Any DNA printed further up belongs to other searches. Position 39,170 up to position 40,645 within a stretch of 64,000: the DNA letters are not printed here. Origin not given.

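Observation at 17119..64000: Perfect zero-spacer palindrome with arms of at least 23.4 kb, duplicating 21 genes head-to-head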

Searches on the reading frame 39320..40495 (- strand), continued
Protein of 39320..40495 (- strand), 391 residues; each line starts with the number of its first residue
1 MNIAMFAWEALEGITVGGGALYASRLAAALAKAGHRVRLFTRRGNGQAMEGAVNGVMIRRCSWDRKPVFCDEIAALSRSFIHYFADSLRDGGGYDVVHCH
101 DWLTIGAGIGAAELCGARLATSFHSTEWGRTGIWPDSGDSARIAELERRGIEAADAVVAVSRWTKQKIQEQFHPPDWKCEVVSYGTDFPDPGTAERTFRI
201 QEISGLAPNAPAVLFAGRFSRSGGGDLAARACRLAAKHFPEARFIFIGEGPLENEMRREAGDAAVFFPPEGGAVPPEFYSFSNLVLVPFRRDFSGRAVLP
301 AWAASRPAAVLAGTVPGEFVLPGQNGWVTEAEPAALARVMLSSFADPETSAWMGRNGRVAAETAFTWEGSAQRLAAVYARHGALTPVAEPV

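Call 56: find_encoding_contigs(protein=P0122, flank=10000, max_places=4)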
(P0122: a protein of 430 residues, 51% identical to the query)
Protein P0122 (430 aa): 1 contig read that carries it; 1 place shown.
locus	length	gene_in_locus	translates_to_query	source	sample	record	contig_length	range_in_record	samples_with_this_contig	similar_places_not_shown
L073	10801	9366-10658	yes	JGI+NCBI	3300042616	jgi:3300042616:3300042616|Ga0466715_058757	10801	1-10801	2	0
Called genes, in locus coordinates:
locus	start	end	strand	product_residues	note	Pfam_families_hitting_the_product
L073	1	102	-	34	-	PF00009:GTP_EFTU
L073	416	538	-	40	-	-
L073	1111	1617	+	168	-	PF01467:CTP_transf_like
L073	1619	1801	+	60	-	-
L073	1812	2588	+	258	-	PF00294:PfkB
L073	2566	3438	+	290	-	PF13292:DXP_synthase_N (faint), PF00456:Transketolase_N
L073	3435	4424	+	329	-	PF01370:Epimerase, PF04321:RmlD_sub_bind (weak), PF16363:GDP_Man_Dehyd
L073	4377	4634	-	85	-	-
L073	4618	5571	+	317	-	PF02779:Transket_pyr, PF02780:Transketolase_C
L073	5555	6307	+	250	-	PF00483:NTP_transferase, PF12804:NTP_transf_3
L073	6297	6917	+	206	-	-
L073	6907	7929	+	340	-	PF01636:APH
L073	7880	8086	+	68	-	-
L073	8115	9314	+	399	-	PF07969:Amidohydro_3 (faint), PF01979:Amidohydro_1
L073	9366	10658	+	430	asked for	PF00924:MS_channel_2nd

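Call 60: find_encoding_contigs(protein=P0123, flank=10000, max_places=4)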
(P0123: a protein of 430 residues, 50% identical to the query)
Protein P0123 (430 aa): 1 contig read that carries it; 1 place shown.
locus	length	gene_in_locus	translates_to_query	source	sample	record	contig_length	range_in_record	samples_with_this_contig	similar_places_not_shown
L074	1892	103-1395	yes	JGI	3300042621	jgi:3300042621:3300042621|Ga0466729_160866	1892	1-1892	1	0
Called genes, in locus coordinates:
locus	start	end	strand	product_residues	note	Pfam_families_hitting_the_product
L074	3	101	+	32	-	?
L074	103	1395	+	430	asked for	PF00924:MS_channel_2nd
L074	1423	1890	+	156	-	?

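Call 61: find_encoding_contigs(protein=P0126, flank=10000, max_places=4)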
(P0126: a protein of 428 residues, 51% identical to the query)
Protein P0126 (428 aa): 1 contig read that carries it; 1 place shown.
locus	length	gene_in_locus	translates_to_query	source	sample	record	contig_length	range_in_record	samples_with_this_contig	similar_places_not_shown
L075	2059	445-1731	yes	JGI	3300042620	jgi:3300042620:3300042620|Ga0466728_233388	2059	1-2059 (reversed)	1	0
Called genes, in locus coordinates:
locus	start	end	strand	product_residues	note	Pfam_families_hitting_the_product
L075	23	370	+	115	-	PF03030:H_PPase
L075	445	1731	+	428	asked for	PF00924:MS_channel_2nd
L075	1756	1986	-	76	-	PF01128:IspD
